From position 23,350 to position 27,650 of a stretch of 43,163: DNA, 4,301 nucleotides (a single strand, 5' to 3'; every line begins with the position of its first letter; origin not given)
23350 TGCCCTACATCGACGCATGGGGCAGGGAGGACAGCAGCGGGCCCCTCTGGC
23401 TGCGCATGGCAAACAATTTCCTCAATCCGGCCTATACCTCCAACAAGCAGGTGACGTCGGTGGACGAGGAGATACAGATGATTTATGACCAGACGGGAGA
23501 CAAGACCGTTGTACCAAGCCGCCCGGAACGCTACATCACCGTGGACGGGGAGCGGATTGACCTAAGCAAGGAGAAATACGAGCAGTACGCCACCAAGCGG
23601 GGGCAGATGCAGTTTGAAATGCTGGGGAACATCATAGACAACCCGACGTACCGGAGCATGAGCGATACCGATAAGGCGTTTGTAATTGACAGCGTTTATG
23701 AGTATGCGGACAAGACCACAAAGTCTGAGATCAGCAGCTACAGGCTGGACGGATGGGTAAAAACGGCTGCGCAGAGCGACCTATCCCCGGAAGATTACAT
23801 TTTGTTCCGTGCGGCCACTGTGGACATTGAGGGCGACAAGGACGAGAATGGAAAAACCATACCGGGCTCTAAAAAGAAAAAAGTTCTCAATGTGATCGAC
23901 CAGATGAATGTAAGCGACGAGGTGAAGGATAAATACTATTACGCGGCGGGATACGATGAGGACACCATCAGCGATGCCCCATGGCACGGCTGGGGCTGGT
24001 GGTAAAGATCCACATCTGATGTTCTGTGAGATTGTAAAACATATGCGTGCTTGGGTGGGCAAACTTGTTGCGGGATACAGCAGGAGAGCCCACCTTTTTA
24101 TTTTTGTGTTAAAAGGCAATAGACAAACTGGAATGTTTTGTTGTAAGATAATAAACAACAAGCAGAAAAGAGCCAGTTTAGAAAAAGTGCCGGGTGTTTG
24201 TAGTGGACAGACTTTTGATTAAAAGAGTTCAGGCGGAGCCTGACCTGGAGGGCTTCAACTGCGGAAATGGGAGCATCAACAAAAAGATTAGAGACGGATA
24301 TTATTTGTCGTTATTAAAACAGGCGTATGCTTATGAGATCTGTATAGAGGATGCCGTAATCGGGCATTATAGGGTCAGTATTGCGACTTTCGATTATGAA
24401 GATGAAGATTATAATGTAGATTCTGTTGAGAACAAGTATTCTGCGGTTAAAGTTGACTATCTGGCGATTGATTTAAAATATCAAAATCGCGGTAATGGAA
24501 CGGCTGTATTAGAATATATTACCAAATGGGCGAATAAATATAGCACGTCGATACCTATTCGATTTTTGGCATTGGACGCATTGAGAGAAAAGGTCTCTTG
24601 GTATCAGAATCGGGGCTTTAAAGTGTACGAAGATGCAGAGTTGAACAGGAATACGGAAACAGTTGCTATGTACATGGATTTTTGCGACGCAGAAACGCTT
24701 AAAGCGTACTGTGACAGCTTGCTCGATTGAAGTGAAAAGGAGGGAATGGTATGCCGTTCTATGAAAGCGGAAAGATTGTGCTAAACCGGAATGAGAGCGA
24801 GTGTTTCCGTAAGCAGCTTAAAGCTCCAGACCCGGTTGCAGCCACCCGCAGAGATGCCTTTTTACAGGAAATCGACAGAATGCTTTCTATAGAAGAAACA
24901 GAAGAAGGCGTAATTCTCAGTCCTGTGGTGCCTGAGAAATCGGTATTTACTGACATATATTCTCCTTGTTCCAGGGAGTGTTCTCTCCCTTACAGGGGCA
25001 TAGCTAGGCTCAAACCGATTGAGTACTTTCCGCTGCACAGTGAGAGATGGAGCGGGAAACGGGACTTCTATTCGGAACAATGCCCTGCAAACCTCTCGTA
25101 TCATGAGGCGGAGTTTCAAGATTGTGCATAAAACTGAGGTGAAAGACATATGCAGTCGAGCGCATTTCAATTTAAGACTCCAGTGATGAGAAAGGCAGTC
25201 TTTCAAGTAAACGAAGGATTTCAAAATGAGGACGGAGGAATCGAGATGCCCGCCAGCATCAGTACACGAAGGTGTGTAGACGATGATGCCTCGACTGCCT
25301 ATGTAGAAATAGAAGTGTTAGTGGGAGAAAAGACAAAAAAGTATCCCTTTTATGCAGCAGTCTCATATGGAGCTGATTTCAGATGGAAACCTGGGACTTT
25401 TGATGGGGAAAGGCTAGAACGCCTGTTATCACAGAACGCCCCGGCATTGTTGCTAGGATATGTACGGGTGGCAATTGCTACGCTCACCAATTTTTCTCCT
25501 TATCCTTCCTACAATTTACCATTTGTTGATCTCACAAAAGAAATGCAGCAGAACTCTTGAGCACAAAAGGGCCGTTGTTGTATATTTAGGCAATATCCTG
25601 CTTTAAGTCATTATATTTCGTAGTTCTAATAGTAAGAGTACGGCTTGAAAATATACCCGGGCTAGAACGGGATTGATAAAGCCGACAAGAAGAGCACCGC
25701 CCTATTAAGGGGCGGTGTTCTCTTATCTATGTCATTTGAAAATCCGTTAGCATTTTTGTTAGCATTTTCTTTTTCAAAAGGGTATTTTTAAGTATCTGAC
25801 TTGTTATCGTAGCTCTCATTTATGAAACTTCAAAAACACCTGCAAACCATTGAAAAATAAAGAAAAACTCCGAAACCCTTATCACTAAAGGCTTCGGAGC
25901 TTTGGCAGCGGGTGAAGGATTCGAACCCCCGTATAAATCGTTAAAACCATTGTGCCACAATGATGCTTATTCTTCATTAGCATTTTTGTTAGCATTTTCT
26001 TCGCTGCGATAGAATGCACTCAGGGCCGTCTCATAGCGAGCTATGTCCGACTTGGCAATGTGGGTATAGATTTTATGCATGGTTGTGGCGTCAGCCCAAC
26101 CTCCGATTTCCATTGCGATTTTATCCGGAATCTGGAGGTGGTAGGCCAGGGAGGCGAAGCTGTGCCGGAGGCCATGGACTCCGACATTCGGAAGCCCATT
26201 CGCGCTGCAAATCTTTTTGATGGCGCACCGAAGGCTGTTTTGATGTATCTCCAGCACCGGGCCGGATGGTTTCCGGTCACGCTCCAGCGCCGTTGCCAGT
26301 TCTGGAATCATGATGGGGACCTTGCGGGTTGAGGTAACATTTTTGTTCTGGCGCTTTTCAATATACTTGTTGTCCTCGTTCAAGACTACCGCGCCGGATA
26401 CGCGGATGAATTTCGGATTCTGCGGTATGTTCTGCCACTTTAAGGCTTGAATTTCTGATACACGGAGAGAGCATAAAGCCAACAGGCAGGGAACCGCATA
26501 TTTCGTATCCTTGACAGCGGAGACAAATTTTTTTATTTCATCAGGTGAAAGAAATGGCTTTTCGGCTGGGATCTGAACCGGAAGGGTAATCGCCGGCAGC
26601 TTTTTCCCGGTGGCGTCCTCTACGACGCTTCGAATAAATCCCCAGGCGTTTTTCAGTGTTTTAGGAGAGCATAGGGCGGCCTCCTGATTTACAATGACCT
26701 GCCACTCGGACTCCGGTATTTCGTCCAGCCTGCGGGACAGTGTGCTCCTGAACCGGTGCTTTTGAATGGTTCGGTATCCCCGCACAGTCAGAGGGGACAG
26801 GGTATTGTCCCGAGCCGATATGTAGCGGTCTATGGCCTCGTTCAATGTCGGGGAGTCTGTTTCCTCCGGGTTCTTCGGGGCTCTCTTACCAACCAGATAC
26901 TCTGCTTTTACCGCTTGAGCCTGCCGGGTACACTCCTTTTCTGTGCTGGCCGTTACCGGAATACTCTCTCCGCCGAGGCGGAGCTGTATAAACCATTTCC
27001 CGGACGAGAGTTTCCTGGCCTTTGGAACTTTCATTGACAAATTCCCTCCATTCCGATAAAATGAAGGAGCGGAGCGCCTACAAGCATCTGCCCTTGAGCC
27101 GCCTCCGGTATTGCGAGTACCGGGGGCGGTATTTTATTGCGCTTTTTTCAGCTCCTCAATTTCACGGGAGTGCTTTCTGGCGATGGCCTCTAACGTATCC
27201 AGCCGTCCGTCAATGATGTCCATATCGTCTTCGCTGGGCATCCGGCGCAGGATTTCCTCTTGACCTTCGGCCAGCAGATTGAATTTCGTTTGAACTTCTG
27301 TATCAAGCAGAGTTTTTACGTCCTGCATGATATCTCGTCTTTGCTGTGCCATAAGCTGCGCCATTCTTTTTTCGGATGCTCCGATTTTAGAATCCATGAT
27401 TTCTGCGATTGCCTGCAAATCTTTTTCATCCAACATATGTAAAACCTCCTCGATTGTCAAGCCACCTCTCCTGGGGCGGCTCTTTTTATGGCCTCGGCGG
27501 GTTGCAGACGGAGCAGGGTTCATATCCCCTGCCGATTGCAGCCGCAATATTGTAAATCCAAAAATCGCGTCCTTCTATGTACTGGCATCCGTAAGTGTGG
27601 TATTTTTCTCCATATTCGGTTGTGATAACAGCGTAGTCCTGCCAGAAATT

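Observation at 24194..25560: GNAT toxin-like / neutraliser-like / SecB-like three-gene cassette: candidate GNAT-type toxin-antitoxin-chaperone (TAC) system on a phage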

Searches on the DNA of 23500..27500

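Call 92: search_rna_families(source=window, start=23500, end=27500, threshold=evalue, max_evalue=0.1)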
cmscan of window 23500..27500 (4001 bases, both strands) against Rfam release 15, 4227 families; matches with E-value up to 0.1: 1.
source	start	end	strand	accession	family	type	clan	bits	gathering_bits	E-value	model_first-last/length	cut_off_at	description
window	25686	25797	-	RF00506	Thr_leader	Cis-reg; leader;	-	26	55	0.074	1-118/118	no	Threonine operon leader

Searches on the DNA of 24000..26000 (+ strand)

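Call 37: search_dna_similar(query=window:24000-26000:+, collection=phages, mode=distant, max_rows=15)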
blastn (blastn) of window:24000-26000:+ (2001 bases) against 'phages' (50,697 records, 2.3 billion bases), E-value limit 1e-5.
No match.

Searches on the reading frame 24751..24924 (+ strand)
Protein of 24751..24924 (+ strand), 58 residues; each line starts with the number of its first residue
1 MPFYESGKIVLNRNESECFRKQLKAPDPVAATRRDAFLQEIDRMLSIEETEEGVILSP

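Call 35: search_solved_structures(query=A2, max_evalue=10, show_alignments=3)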
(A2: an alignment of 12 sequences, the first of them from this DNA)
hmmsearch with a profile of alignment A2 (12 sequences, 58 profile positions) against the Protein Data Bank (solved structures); distinct sequences matched with E-value up to 10: 3.
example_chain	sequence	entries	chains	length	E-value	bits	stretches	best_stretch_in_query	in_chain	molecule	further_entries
3m3n_W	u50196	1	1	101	0.0028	20.7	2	27-51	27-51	Neural Wiskott-Aldrich syndrome protein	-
8zrs_A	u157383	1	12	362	0.17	15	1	16-43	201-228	Caseinolytic peptidase B protein homolog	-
8zr0_A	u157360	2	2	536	0.26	14.3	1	16-43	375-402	Caseinolytic peptidase B protein homolog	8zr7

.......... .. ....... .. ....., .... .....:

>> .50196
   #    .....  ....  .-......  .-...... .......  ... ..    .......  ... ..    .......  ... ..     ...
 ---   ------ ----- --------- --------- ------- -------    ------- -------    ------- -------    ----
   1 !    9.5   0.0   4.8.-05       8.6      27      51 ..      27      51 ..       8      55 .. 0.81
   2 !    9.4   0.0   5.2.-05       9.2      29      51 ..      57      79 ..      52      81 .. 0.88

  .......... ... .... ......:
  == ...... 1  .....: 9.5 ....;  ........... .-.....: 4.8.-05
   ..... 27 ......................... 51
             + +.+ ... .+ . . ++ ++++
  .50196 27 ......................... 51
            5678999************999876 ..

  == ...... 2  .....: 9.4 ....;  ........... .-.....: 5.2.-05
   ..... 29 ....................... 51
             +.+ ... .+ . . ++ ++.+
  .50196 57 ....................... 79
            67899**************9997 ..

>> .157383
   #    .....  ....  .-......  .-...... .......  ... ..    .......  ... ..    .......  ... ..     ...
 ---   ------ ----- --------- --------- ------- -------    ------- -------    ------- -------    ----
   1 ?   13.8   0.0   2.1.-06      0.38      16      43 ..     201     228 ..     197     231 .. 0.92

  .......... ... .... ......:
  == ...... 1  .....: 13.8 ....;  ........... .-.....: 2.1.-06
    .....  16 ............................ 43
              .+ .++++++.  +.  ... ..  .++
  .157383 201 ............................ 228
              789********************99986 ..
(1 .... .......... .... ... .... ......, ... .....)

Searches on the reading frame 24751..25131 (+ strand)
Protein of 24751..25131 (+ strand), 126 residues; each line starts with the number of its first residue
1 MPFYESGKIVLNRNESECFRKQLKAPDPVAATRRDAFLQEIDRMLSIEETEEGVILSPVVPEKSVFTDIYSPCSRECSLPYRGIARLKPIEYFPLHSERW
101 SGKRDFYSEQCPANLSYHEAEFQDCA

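Call 3: search_protein_families(library=pfam, proteins=[window:24751-25131:+], max_evalue=10)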
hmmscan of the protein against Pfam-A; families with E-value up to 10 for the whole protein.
window:24751-25131:+ (126 aa): 0 families

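Call 4: search_protein_families(library=ncbifam, proteins=[window:24751-25131:+], max_evalue=10)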
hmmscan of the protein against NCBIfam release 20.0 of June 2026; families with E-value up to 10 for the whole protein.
window:24751-25131:+ (126 aa): 0 families

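Call 5: search_protein_families(library=padloc, proteins=[window:24751-25131:+], max_evalue=10)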
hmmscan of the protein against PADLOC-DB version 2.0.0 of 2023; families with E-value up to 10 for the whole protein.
window:24751-25131:+ (126 aa): 0 families

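Call 6: search_protein_families(library=phrogs, proteins=[window:24751-25131:+], max_evalue=10)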
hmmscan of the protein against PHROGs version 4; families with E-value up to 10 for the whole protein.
window:24751-25131:+ (126 aa): 0 families

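Call 8: search_solved_structures(query=window:24751-25131:+, max_evalue=10, show_alignments=2)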
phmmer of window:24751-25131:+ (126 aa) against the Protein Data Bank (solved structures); distinct sequences matched with E-value up to 10: 1.
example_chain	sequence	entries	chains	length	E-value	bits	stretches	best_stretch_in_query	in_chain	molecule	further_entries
3m3n_W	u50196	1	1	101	0.15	15.7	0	26-52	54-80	Neural Wiskott-Aldrich syndrome protein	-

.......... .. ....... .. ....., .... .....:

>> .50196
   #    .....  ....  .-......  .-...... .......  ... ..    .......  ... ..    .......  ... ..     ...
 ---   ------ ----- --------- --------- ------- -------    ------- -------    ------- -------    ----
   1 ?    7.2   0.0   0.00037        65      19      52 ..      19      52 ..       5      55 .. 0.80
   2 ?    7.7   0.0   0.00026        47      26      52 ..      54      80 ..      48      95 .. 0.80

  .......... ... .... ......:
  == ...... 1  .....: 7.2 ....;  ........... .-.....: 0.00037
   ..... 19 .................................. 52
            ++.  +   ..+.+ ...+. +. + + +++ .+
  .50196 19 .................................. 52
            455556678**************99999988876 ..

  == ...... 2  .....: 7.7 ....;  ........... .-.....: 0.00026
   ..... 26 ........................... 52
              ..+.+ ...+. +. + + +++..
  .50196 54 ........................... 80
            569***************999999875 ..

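Call 13: find_homologous_proteins(query=window:24751-25131:+)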
Query window:24751-25131:+ (126 aa): 2 proteins with E <= 0.001 among 7 candidates.
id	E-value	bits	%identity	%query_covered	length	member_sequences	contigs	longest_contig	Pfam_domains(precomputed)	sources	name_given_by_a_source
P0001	1.7e-79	282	99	100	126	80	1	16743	-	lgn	-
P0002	5.2e-38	148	55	100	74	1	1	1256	-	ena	-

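Call 28: search_protein_representatives(protein=window:24751-25131:+)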
Query: 126 residues. Proteins with E-value up to 0.001 (for the whole library): 13; up to 1e-10: 4; up to 1e-30: 2. The best 13 are listed.
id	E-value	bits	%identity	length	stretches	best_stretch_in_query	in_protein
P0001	5.4e-80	282.2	99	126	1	1-126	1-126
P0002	1.7e-38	148.1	100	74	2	86-126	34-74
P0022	1.7e-22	96.4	49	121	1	1-111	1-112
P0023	8.8e-17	77.9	42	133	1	1-126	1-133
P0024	2.4e-09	53.9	51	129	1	1-70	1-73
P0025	1.7e-08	51.2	51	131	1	1-71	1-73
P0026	2.9e-08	50.4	100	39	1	1-27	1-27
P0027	2.6e-06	44.1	49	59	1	1-57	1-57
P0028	2.4e-05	41.0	42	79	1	1-59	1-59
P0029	6.6e-05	39.5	40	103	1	1-62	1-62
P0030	2.9e-04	37.5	35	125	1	1-86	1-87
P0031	3.3e-04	37.3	41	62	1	1-56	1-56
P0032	9.6e-04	35.8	41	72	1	1-54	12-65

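Call 66: predict_structure(alignment_id=A6)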
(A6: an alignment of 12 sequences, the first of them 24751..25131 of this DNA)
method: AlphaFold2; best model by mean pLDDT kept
length: 126 residues; sequences in the alignment: 12
mean_pLDDT: 66.2   pTM: 0.32
mean pLDDT of the five models: 66.2, 63.6, 62.7, 58.7, 58.5
residues with pLDDT >= 90: 4; 70-90: 54; 50-70: 31; < 50: 37
segments of 3 or more residues with pLDDT < 50: 65-89, 91-96, 98-100
pLDDT, mean of each block of 10 residues (from residue 1): 81 89 87 88 86 82 49 40 43 47 53 55 57
secondary structure, 60 per line:
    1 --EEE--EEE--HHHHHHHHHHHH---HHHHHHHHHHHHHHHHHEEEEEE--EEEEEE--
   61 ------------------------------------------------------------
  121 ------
elements in order: E3-5 E8-10 H13-24 H28-44 E45-50 E53-58

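Call 72: fold_search(model_id=the predicted structure, library=pdb)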
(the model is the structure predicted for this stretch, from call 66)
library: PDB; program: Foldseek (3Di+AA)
matches with E <= 10: 253; with E <= 0.001: 0
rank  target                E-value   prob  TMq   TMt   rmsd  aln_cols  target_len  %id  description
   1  4xd9_D                6.9e-01  0.18  0.19  0.25  13.8        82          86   21  Structure of Rpf2-Rrs1 complex involved in ribosome biogenesis (released 2015-06-10)
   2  3rco_A                1.1e+00  0.35  0.15  0.24   7.2        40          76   22  Crystal structure of a conserved motif in human TDRD7 (released 2012-04-04)
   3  4xd9_B                1.1e+00  0.14  0.19  0.25  13.8        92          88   21  Structure of Rpf2-Rrs1 complex involved in ribosome biogenesis (released 2015-06-10)
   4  3rco_B                1.1e+00  0.44  0.17  0.26   7.1        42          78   21  Crystal structure of a conserved motif in human TDRD7 (released 2012-04-04)
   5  5by8_B                1.3e+00  0.16  0.19  0.26  12.2        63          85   22  The structure of Rpf2-Rrs1 explains its role in ribosome biogenesis (released 2015-07-08)
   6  7qso_C                1.6e+00  0.16  0.12  0.08  16.8        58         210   16  Bovine complex I in lipid nanodisc, State 3 (Slack) (released 2022-05-25)
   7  8j3i                  1.7e+00  0.33  0.15  0.06   6.6        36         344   25  Crystal structure of (S)-scoulerine 9-O-methyltransferase from Coptis chinensis (released 2024-10-23)
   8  9bm5                  1.8e+00  0.63  0.18  0.01   1.8        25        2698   32  State-6 of motor domain from full-length human dynein-1 in 5 mM ATP (released 2025-04-23)
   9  5yi6_A                1.9e+00  0.30  0.14  0.08   5.4        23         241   30  CRISPR associated protein Cas6 (released 2018-09-12)
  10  6yw5_66               1.9e+00  0.21  0.26  0.13  12.0        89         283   15  The structure of the small subunit of the mitoribosome from Neurospora crassa (released 2020-11-11)
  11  9mr4_E                1.9e+00  0.09  0.13  0.09  21.9        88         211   10  NAC: Ribosome nascent chain complex(Oxa1L) (released 2025-08-20)
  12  9bm4                  2.0e+00  0.54  0.18  0.01   1.7        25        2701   32  State-5b of motor domain from full-length human dynein-1 in 5 mM ATP (released 2025-04-23)
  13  8zo8_S3               2.0e+00  0.14  0.12  0.08  16.9        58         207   16  Respirasome open state 3 in presence of metformin (SC-MetO3) (released 2025-11-19)
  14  7qsk_C                2.0e+00  0.14  0.12  0.08  16.8        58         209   16  Bovine complex I in lipid nanodisc, Active-Q10 (released 2022-05-25)
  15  1tbx_B                2.2e+00  0.23  0.16  0.22   8.3        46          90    9  Crystal structure of SSV1 F-93 (released 2004-07-13)
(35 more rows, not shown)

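Call 80: find_encoding_contigs(protein=P0027, flank=3000, max_places=3)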
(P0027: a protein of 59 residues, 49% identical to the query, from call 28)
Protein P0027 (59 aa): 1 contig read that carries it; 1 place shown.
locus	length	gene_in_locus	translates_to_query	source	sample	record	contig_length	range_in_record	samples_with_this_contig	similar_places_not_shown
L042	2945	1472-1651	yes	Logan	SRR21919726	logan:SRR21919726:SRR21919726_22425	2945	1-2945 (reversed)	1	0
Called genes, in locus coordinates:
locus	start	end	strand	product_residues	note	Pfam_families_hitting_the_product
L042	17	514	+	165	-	-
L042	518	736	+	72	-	PF13560:HTH_31 (weak), PF12844:HTH_19 (weak), PF01381:HTH_3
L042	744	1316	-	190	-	-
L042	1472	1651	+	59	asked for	-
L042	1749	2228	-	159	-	PF01381:HTH_3, PF13560:HTH_31 (weak)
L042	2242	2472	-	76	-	-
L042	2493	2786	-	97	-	-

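Call 81: find_encoding_contigs(protein=P0031, flank=3000, max_places=3)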
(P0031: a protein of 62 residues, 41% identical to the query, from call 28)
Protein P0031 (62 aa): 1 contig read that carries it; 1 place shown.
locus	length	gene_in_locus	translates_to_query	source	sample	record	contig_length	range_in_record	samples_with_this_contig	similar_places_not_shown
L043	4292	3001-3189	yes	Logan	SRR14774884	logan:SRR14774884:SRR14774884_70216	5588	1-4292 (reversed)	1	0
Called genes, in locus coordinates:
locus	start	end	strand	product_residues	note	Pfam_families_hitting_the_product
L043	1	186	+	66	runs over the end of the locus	-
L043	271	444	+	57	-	-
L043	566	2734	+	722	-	-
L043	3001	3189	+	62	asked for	-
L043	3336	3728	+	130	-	-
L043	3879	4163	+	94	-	-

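Call 82: find_encoding_contigs(protein=P0032, flank=3000, max_places=3)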
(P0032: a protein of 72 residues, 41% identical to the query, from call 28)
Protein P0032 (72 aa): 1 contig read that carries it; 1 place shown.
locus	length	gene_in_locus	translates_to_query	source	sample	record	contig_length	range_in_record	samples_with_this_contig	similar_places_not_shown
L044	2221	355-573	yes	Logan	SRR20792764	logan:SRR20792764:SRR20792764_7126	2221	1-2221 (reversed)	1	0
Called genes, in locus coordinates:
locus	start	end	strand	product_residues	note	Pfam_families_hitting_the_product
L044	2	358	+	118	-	?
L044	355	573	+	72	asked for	-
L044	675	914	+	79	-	PF01381:HTH_3 (faint), PF13443:HTH_26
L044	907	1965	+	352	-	PF00145:DNA_methylase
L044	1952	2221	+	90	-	?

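Call 84: find_encoding_contigs(protein=P0024, flank=3000, max_places=2)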
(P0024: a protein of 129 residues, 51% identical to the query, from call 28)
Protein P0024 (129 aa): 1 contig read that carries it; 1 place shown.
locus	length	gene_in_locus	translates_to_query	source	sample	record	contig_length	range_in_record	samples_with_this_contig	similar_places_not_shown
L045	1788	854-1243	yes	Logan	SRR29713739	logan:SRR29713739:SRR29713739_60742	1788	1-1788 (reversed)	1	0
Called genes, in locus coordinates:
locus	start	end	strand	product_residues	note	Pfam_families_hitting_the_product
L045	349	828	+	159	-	-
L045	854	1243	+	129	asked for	-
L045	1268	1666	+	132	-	-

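Call 85: find_encoding_contigs(protein=P0030, flank=3000, max_places=2)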
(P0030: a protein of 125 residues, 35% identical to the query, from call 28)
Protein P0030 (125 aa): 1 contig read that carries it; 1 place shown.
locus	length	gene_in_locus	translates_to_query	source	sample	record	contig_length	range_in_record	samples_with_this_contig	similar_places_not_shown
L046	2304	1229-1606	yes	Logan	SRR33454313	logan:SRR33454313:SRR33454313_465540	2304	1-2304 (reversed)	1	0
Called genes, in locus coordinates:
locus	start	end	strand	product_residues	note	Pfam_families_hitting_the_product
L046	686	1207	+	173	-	-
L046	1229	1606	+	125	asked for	-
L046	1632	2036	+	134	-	PF02556:SecB (weak)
